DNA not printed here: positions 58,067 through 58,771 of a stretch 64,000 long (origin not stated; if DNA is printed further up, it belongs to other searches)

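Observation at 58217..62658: Giant cytoplasmic multi-propeller NHL protein coupled to a sodium:solute symporter and preceded by an AtpZ-like mini-protein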

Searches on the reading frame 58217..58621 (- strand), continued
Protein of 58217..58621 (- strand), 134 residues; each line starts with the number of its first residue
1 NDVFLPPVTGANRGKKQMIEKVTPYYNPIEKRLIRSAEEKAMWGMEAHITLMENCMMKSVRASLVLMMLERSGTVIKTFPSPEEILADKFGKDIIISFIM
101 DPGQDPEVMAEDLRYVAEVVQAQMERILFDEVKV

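Call 51: search_protein_families(library=pfam, proteins=[P0046, P0055, P0072, P0079, P0089, P0128, P0052, P0061], max_evalue=0.001)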
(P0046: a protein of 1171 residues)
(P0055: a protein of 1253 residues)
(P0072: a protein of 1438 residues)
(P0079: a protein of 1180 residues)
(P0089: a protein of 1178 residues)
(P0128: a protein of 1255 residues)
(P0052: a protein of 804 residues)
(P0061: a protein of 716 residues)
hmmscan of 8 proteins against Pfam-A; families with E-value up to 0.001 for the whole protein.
P0046 (1171 aa): 4 families
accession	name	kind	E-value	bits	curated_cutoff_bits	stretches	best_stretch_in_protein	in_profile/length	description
PF07194.16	P2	-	1.7e-09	38.1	23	1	1087-1167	2-80/81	P2 response regulator binding domain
PF01436.27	NHL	-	0.00014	22.1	20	0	963-980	8-25/28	NHL repeat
PF13570.13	Beta-prop_ACSF4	-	0.00016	21.6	133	0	927-1052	145-265/329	Beta-alanine-activating enzyme, beta-propeller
PF13360.13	PQQ_2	-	0.00021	21.5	27.6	0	897-1041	8-147/233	Outer membrane protein assembly factor BamB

P0055 (1253 aa): 5 families
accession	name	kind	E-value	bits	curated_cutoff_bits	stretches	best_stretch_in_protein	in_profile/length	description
PF07194.16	P2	-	4.3e-19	68.8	23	1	1172-1251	1-80/81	P2 response regulator binding domain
PF00027.35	cNMP_binding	-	1.9e-10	41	27.5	1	747-825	3-85/89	Cyclic nucleotide-binding domain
PF01436.27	NHL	-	4.7e-07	30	20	0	573-600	1-28/28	NHL repeat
PF13360.13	PQQ_2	-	3.1e-06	27.5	27.6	1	1015-1144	32-150/233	Outer membrane protein assembly factor BamB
PF13570.13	Beta-prop_ACSF4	-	0.00012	22.1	133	0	977-1134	145-295/329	Beta-alanine-activating enzyme, beta-propeller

P0072 (1438 aa): 7 families
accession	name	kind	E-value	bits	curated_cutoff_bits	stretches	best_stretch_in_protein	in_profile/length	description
PF00027.35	cNMP_binding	-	9.7e-22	77.2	27.5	1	907-989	4-89/89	Cyclic nucleotide-binding domain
PF07194.16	P2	-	1.3e-16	60.8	23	1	1354-1433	1-80/81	P2 response regulator binding domain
PF13360.13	PQQ_2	-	1.4e-09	38.4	27.6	0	1154-1305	5-143/233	Outer membrane protein assembly factor BamB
PF22701.2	Mala_s_1-like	-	1.5e-07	31.8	27.5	0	1195-1314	18-132/195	Mal s 1 allergenic protein-like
PF13570.13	Beta-prop_ACSF4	-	1.4e-06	28.4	133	0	1064-1210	114-251/329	Beta-alanine-activating enzyme, beta-propeller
PF01436.27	NHL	-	7.2e-05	23.1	20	0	711-735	1-25/28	NHL repeat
PF14269.12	Arylsulfotran_2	-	0.00012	22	27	0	1276-1306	268-298/301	Arylsulfotransferase (ASST)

P0079 (1180 aa): 2 families
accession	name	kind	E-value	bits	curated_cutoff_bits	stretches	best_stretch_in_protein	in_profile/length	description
PF00027.35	cNMP_binding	-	8.3e-16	58.2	27.5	1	923-1001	2-85/89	Cyclic nucleotide-binding domain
PF07194.16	P2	-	8.5e-15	55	23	1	1092-1171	1-80/81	P2 response regulator binding domain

P0089 (1178 aa): 2 families
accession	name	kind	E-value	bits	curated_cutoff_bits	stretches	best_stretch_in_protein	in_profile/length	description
PF00027.35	cNMP_binding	-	6e-17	61.8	27.5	1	917-1001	2-89/89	Cyclic nucleotide-binding domain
PF07194.16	P2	-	1.8e-14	54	23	1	1093-1171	1-78/81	P2 response regulator binding domain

P0128 (1255 aa): 3 families
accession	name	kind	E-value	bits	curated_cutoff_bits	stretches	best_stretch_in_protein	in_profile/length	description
PF00027.35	cNMP_binding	-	8.1e-13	48.6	27.5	1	973-1056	2-89/89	Cyclic nucleotide-binding domain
PF07194.16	P2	-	8.6e-13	48.6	23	1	1171-1248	2-79/81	P2 response regulator binding domain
PF22701.2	Mala_s_1-like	-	0.00017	21.9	27.5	1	780-896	2-117/195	Mal s 1 allergenic protein-like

P0052 (804 aa): 4 families
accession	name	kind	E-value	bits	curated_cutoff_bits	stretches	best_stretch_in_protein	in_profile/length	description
PF07194.16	P2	-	9e-36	122.3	23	2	302-372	6-76/81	P2 response regulator binding domain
PF02518.31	HATPase_c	-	1.2e-17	64.8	26.4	1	532-671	4-110/111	Histidine kinase-, DNA gyrase B-, and HSP90-like ATPase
PF01627.28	Hpt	-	9.7e-11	42.2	24.6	1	5-101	1-82/84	Hpt domain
PF01584.24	CheW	-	2.2e-06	27.8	23.5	1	678-792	3-132/138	CheW-like domain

P0061 (716 aa): 5 families
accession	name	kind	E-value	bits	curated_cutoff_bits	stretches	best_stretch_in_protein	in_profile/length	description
PF07194.16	P2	-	1.4e-37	128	23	2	131-210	2-81/81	P2 response regulator binding domain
PF01584.24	CheW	-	3e-20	72.7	23.5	1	597-715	1-134/138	CheW-like domain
PF02518.31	HATPase_c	-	5.7e-14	52.9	26.4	1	454-592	4-110/111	Histidine kinase-, DNA gyrase B-, and HSP90-like ATPase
PF01627.28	Hpt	-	4.5e-12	46.5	24.6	1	2-76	12-83/84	Hpt domain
PF02895.20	H-kinase_dim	-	1.1e-06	29.4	23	1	349-380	2-33/68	Signal transducing histidine kinase, homodimeric domain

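Call 67: find_homologous_proteins(query=A5, max_evalue=1e-100)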
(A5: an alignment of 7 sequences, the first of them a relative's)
Query A5 (7 sequences) (981 aa, profile of the alignment): 722 proteins with E <= 1e-100 among 8000 candidates; the best 120 are listed.
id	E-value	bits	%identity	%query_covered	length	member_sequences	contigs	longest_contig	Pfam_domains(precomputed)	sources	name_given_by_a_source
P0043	0.0e+0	1284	100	100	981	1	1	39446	PF07194.17,PF02895.21,PF01584.25,PF02518.32,PF01627.29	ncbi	-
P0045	0.0e+0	1259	35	89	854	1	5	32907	PF07194.17,PF02895.21,PF01584.25,PF02518.32,PF01627.29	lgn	-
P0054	0.0e+0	1204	56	72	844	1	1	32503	PF07194.17,PF02895.21,PF01584.25,PF02518.32,PF01627.29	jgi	jgi:two-component system chemotaxis sensor kinase CheA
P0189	0.0e+0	1153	61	100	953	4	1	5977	PF07194.17,PF02895.21,PF01584.25,PF02518.32,PF01627.29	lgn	-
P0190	0.0e+0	1150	61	100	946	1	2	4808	PF07194.17,PF02895.21,PF01584.25,PF02518.32,PF01627.29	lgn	-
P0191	0.0e+0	1143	61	100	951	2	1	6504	PF07194.17,PF02895.21,PF01584.25,PF02518.32,PF01627.29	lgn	-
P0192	0.0e+0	1137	61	100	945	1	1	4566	PF07194.17,PF02895.21,PF01584.25,PF02518.32,PF01627.29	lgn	-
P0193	0.0e+0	1129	62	100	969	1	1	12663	PF07194.17,PF02895.21,PF01584.25,PF02518.32,PF01627.29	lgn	-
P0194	0.0e+0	1113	62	100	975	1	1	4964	PF07194.17,PF02895.21,PF01584.25,PF02518.32,PF01627.29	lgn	-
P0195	0.0e+0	1108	61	100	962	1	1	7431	PF07194.17,PF02895.21,PF01584.25,PF02518.32,PF01627.29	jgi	jgi:two-component system chemotaxis sensor kinase CheA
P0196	0.0e+0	1103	61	100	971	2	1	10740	PF07194.17,PF02895.21,PF01584.25,PF02518.32,PF01627.29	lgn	-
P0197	0.0e+0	1101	60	100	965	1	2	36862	PF07194.17,PF02895.21,PF01584.25,PF02518.32,PF01627.29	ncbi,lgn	-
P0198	0.0e+0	1098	53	100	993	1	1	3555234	PF07194.17,PF02895.21,PF01584.25,PF02518.32,PF01627.29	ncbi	ncbi:MAG: chemotaxis protein CheW [Candidatus Sericytochromatia bacterium]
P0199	0.0e+0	1093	60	100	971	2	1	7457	PF07194.17,PF02895.21,PF01584.25,PF02518.32,PF01627.29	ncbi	-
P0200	0.0e+0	1088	57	100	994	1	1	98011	PF07194.17,PF02895.21,PF01584.25,PF02518.32,PF01627.29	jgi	-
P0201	0.0e+0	1084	55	100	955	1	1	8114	PF07194.17,PF02895.21,PF01584.25,PF02518.32,PF01627.29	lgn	-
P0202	0.0e+0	1078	55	100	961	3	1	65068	PF07194.17,PF02895.21,PF01584.25,PF02518.32,PF01627.29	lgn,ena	-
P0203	0.0e+0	1071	53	100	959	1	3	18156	PF07194.17,PF02895.21,PF01584.25,PF02518.32,PF01627.29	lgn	-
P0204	0.0e+0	1051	55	97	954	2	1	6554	PF07194.17,PF02895.21,PF01584.25,PF02518.32,PF01627.29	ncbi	ncbi:MAG: Hpt domain-containing protein, partial [Cyanobacteriota bacterium]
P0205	9.9e-298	1008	48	41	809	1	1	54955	PF07194.17,PF02895.21,PF01584.25,PF27543.1,PF02518.32,PF01627.29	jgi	jgi:two-component system chemotaxis sensor kinase CheA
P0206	7.8e-297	1005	52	72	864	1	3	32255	PF07194.17,PF02895.21,PF01584.25,PF02518.32,PF01627.29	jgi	jgi:two-component system chemotaxis sensor kinase CheA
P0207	9.4e-250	849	36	71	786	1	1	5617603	PF07194.17,PF02895.21,PF01584.25,PF02518.32,PF01627.29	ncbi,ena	-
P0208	2.9e-248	844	42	57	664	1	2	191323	PF07194.17,PF02895.21,PF01584.25,PF02518.32,PF01627.29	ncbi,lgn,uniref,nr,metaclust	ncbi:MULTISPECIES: chemotaxis protein CheA [Caloramator]|uniref:Chemotaxis protein CheA n=1 Tax=Calo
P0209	7.8e-247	840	36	72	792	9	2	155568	PF07194.17,PF02895.21,PF01584.25,PF02518.32,PF01627.29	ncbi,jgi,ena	-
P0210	1.1e-246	839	39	59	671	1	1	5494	PF07194.17,PF02895.21,PF01584.25,PF02518.32,PF01627.29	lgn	-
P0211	1.1e-246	839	35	26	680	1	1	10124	PF07194.17,PF02895.21,PF01584.25,PF02518.32,PF01627.29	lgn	-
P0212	2.2e-246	838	35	72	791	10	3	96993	PF07194.17,PF02895.21,PF01584.25,PF02518.32,PF01627.29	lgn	-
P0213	6.2e-246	837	40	57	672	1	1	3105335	PF07194.17,PF02895.21,PF01584.25,PF02518.32,PF01627.29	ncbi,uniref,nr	ncbi:chemotaxis protein CheA [Gottschalkia acidurici 9a]|uniref:Chemotaxis protein CheA n=1 Tax=Gott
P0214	1.1e-243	829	47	40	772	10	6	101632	PF07194.17,PF02895.21,PF01584.25,PF02518.32,PF01627.29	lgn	-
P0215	4.9e-243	827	41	59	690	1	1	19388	PF07194.17,PF02895.21,PF01584.25,PF02518.32,PF01627.29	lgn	-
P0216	5.9e-243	827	40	57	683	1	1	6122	PF07194.17,PF02895.21,PF01584.25,PF02518.32,PF01627.29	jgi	-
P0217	8.4e-243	826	39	59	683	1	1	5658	PF07194.17,PF02895.21,PF01584.25,PF02518.32,PF01627.29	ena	-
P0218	1.6e-242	825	39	59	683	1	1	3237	PF07194.17,PF02895.21,PF01584.25,PF02518.32,PF01627.29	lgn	-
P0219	1.6e-242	825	39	59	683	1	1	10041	PF07194.17,PF02895.21,PF01584.25,PF02518.32,PF01627.29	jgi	-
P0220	2.8e-242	824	39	59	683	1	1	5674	PF07194.17,PF02895.21,PF01584.25,PF02518.32,PF01627.29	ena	-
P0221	3.1e-242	824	38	62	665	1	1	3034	PF07194.17,PF02895.21,PF01584.25,PF02518.32,PF01627.29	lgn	-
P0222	3.5e-242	824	39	59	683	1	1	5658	PF07194.17,PF02895.21,PF01584.25,PF02518.32,PF01627.29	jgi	-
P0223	1.1e-241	823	40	57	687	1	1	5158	PF07194.17,PF02895.21,PF01584.25,PF02518.32,PF01627.29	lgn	-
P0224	1.3e-241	822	39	60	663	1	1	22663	PF07194.17,PF02895.21,PF01584.25,PF02518.32,PF01627.29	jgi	-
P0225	4.6e-241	820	45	39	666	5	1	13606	PF07194.17,PF02895.21,PF01584.25,PF02518.32,PF01627.29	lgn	-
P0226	8.0e-241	820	35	75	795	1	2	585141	PF07194.17,PF02895.21,PF01584.25,PF02518.32,PF01627.29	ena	-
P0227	1.2e-240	819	40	57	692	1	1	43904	PF07194.17,PF02895.21,PF01584.25,PF02518.32,PF01627.29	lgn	-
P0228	5.8e-240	817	40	57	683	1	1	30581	PF07194.17,PF02895.21,PF01584.25,PF02518.32,PF01627.29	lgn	-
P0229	2.8e-239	815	38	57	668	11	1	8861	PF07194.17,PF02895.21,PF01584.25,PF02518.32,PF01627.29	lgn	-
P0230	4.0e-239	814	38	57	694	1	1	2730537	PF07194.17,PF02895.21,PF01584.25,PF02518.32,PF01627.29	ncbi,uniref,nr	ncbi:chemotaxis protein CheA [Aciduricibacillus chroicocephali]|uniref:Chemotaxis protein CheA n=1 T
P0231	1.1e-237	809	38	57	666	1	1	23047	PF07194.17,PF02895.21,PF01584.25,PF02518.32,PF01627.29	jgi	-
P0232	1.4e-237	809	40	57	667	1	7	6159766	PF07194.17,PF02895.21,PF01584.25,PF02518.32,PF01627.29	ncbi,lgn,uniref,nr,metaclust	ncbi:Chemotaxis protein CheA [[Clostridium] ultunense Esp]|uniref:Chemotaxis protein CheA n=1 Tax=[C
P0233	1.8e-237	809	44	44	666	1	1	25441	PF07194.17,PF02895.21,PF01584.25,PF02518.32,PF01627.29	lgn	-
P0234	3.7e-237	808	44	44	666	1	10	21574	PF07194.17,PF02895.21,PF01584.25,PF02518.32,PF01627.29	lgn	-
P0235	6.9e-237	807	37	61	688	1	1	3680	PF07194.17,PF02895.21,PF01584.25,PF02518.32,PF01627.29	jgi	-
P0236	8.6e-237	806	44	44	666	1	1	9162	PF07194.17,PF02895.21,PF01584.25,PF02518.32,PF01627.29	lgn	-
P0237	1.0e-236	806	45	40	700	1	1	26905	PF07194.17,PF02895.21,PF01584.25,PF02518.32,PF01627.29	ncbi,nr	ncbi:MAG: chemotaxis protein CheA [Roseburia sp.]|nr:chemotaxis protein CheA [Roseburia sp.]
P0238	9.1e-236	803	40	61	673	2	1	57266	PF07194.17,PF02895.21,PF01584.25,PF02518.32,PF01627.29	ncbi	-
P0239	3.1e-235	801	41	60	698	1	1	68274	PF07194.17,PF02895.21,PF01584.25,PF02518.32,PF01627.29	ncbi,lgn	-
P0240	4.6e-235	801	48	40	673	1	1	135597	PF07194.17,PF02895.21,PF01584.25,PF02518.32,PF01627.29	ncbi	-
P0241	6.2e-235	800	46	40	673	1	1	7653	PF07194.17,PF02895.21,PF01584.25,PF02518.32,PF01627.29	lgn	-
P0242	7.7e-235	800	48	40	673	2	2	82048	PF07194.17,PF02895.21,PF01584.25,PF02518.32,PF01627.29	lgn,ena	-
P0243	1.2e-234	799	39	59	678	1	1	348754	PF07194.17,PF02895.21,PF01584.25,PF02518.32,PF01627.29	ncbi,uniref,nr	ncbi:chemotaxis protein CheA [Alkalihalobacillus pseudalcaliphilus]|uniref:chemotaxis protein CheA n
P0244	1.6e-234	799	46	40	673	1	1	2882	PF07194.17,PF02895.21,PF01584.25,PF02518.32,PF01627.29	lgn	-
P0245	1.1e-233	796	38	64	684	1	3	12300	PF07194.17,PF02895.21,PF01584.25,PF02518.32,PF01627.29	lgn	-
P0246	1.8e-233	795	39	59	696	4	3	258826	PF07194.17,PF02895.21,PF01584.25,PF02518.32,PF01627.29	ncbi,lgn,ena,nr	ncbi:MAG TPA: chemotaxis protein CheA [Epulopiscium sp.]|nr:chemotaxis protein CheA [Candidatus Epul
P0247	1.4e-232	792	37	62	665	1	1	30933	PF07194.17,PF02895.21,PF01584.25,PF02518.32,PF01627.29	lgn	-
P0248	3.2e-232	791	40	59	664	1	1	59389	PF07194.17,PF02895.21,PF01584.25,PF02518.32,PF01627.29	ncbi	ncbi:MAG: chemotaxis protein CheA [bacterium]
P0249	3.4e-232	791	44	41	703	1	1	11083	PF07194.17,PF02895.21,PF01584.25,PF02518.32,PF01627.29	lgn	-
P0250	6.8e-232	790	48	40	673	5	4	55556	PF07194.17,PF02895.21,PF01584.25,PF02518.32,PF01627.29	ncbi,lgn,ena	-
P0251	1.5e-231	789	37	59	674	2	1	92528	PF07194.17,PF02895.21,PF01584.25,PF02518.32,PF01627.29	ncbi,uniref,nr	ncbi:chemotaxis protein CheA [Thermotalea metallivorans]|uniref:Chemotaxis protein CheA n=1 Tax=Ther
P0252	3.0e-231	788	45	40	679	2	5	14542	PF07194.17,PF02895.21,PF01584.25,PF02518.32,PF01627.29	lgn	-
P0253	5.0e-231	787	40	60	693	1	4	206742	PF07194.17,PF02895.21,PF01584.25,PF02518.32,PF01627.29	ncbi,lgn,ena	-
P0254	2.2e-230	785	40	60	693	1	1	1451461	PF07194.17,PF02895.21,PF01584.25,PF02518.32,PF01627.29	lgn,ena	-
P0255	3.5e-230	784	37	62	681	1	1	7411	PF07194.17,PF02895.21,PF01584.25,PF02518.32,PF01627.29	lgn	-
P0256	3.9e-230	784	39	60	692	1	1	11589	PF07194.17,PF02895.21,PF01584.25,PF02518.32,PF01627.29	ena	-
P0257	4.9e-230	784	38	58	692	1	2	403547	PF07194.17,PF02895.21,PF01584.25,PF02518.32,PF01627.29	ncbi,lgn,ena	-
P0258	7.4e-230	783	39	60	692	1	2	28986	PF07194.17,PF02895.21,PF01584.25,PF02518.32,PF01627.29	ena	-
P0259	1.0e-229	783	39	58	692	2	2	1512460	PF07194.17,PF02895.21,PF01584.25,PF02518.32,PF01627.29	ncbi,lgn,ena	-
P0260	1.4e-229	782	41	57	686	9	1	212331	PF07194.17,PF02895.21,PF01584.25,PF02518.32,PF01627.29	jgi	jgi:two-component system, chemotaxis family, sensor kinase CheA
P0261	1.6e-229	782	46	45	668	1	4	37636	PF07194.17,PF02895.21,PF01584.25,PF02518.32,PF01627.29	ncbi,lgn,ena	-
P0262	2.4e-229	782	39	59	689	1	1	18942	PF07194.17,PF02895.21,PF01584.25,PF02518.32,PF01627.29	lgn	-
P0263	4.9e-229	781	48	40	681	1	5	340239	PF07194.17,PF02895.21,PF01584.25,PF02518.32,PF01627.29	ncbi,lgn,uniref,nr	ncbi:chemotaxis protein CheA [Parageobacillus thermoglucosidasius]|uniref:chemotaxis protein CheA n=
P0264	5.7e-229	780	40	61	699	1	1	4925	PF07194.17,PF02895.21,PF01584.25,PF02518.32,PF01627.29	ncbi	-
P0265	6.4e-229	780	39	59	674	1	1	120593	PF07194.17,PF02895.21,PF01584.25,PF02518.32,PF01627.29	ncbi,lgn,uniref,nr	ncbi:two-component system chemotaxis sensor kinase CheA [Anaerosolibacter carboniphilus]|uniref:Chem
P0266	6.5e-229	780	48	40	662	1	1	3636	PF07194.17,PF02895.21,PF01584.25,PF02518.32,PF01627.29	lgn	-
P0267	7.0e-229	780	40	57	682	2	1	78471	PF07194.17,PF02895.21,PF01584.25,PF02518.32,PF01627.29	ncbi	-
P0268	8.3e-229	780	37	62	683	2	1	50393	PF07194.17,PF02895.21,PF01584.25,PF02518.32,PF01627.29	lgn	-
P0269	1.2e-228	779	40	59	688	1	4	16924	PF07194.17,PF02895.21,PF01584.25,PF02518.32,PF01627.29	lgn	-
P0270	1.9e-228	779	38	63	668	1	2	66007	PF07194.17,PF02895.21,PF01584.25,PF02518.32,PF01627.29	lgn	-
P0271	2.8e-228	778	40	57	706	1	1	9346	PF07194.17,PF02895.21,PF01584.25,PF02518.32,PF01627.29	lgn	-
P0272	3.5e-228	778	37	68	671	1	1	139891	PF07194.17,PF02895.21,PF01584.25,PF02518.32,PF01627.29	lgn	-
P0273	4.6e-228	777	48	41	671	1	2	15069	PF07194.17,PF02895.21,PF01584.25,PF02518.32,PF01627.29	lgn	-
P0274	5.0e-228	777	39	59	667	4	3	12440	PF07194.17,PF02895.21,PF01584.25,PF02518.32,PF01627.29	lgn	-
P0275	1.0e-227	776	47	41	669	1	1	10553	PF07194.17,PF02895.21,PF01584.25,PF02518.32,PF01627.29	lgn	-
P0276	1.0e-227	776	39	59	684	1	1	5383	PF07194.17,PF02895.21,PF01584.25,PF02518.32,PF01627.29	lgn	-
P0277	1.2e-227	776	40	59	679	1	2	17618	PF07194.17,PF02895.21,PF01584.25,PF02518.32,PF01627.29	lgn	-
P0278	1.2e-227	776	39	65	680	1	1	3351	PF07194.17,PF02895.21,PF01584.25,PF02518.32,PF01627.29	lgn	-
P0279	1.4e-227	776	39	58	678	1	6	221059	PF07194.17,PF02895.21,PF01584.25,PF02518.32,PF01627.29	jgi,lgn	jgi:two-component system chemotaxis sensor kinase CheA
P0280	1.5e-227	776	39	59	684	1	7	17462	PF07194.17,PF02895.21,PF01584.25,PF02518.32,PF01627.29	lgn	-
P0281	2.4e-227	775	39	63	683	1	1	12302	PF07194.17,PF02895.21,PF01584.25,PF02518.32,PF01627.29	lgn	-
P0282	2.4e-227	775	46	41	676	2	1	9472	PF07194.17,PF02895.21,PF01584.25,PF02518.32,PF01627.29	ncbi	-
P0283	2.8e-227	775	40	62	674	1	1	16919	PF07194.17,PF02895.21,PF01584.25,PF02518.32,PF01627.29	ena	-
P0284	1.7e-226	772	41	57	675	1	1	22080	PF07194.17,PF02895.21,PF01584.25,PF02518.32,PF01627.29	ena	-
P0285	1.9e-226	772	39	59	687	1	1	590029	PF07194.17,PF02895.21,PF01584.25,PF02518.32,PF01627.29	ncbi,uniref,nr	ncbi:chemotaxis protein CheA [Anaeromicrobium sediminis]|uniref:Chemotaxis protein CheA n=1 Tax=Anae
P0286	2.4e-226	772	39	59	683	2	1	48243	PF07194.17,PF02895.21,PF01584.25,PF02518.32,PF01627.29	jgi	-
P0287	4.0e-226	771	40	59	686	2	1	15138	PF07194.17,PF02895.21,PF01584.25,PF02518.32,PF01627.29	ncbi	ncbi:MAG: chemotaxis protein CheW [Ignavibacteriales bacterium]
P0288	1.1e-225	770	40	57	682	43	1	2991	PF07194.17,PF02895.21,PF01584.25,PF02518.32,PF01627.29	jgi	jgi:two-component system chemotaxis sensor kinase CheA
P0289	1.5e-225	769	47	44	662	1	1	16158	PF07194.17,PF02895.21,PF01584.25,PF02518.32,PF01627.29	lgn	-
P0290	2.4e-225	768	39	61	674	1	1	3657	PF07194.17,PF02895.21,PF01584.25,PF02518.32,PF01627.29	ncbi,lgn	-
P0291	3.2e-225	768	38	57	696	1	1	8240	PF07194.17,PF02895.21,PF01584.25,PF02518.32,PF01627.29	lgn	-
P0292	3.9e-225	768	48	40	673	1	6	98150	PF07194.17,PF02895.21,PF01584.25,PF02518.32,PF01627.29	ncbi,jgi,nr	ncbi:MAG: chemotaxis protein CheA [Clostridia bacterium]|jgi:two-component system chemotaxis sensor 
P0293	4.2e-225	768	38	62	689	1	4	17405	PF07194.17,PF02895.21,PF01584.25,PF02518.32,PF01627.29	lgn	-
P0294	5.5e-225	767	38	56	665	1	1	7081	PF07194.17,PF02895.21,PF01584.25,PF02518.32,PF01627.29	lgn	-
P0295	1.0e-224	766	36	68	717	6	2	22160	PF07194.17,PF02895.21,PF01584.25,PF02518.32,PF01627.29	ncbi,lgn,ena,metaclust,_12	metaclust:\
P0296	1.1e-224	766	40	57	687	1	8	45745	PF07194.17,PF02895.21,PF01584.25,PF02518.32,PF01627.29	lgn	-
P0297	1.1e-224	766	46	41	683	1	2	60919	PF07194.17,PF02895.21,PF01584.25,PF02518.32,PF01627.29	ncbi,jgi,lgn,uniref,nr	ncbi:MAG: chemotaxis protein CheA [Anaeromicrobium sp.]|jgi:two-component system chemotaxis sensor k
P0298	1.5e-224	766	39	62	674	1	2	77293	PF07194.17,PF02895.21,PF01584.25,PF02518.32,PF01627.29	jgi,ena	-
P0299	3.1e-224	765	41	59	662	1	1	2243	PF07194.17,PF02895.21,PF01584.25,PF02518.32,PF01627.29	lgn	-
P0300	3.2e-224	765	40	57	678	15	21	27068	PF07194.17,PF02895.21,PF01584.25,PF02518.32,PF01627.29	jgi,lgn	-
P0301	3.5e-224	765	48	41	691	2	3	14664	PF07194.17,PF02895.21,PF01584.25,PF02518.32,PF01627.29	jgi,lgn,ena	-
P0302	3.7e-224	765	37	25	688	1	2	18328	PF07194.17,PF02895.21,PF01584.25,PF02518.32,PF01627.29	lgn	-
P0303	4.3e-224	764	41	57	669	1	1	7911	PF07194.17,PF02895.21,PF01584.25,PF02518.32,PF01627.29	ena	-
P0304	4.6e-224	764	45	40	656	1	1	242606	PF07194.17,PF02895.21,PF01584.25,PF02518.32,PF01627.29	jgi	jgi:two-component system chemotaxis sensor kinase CheA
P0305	5.5e-224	764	45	40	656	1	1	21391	PF07194.17,PF02895.21,PF01584.25,PF02518.32,PF01627.29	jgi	jgi:two-component system chemotaxis sensor kinase CheA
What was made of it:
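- CheA P0198 is named Candidatus Sericytochromatia (call 67).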
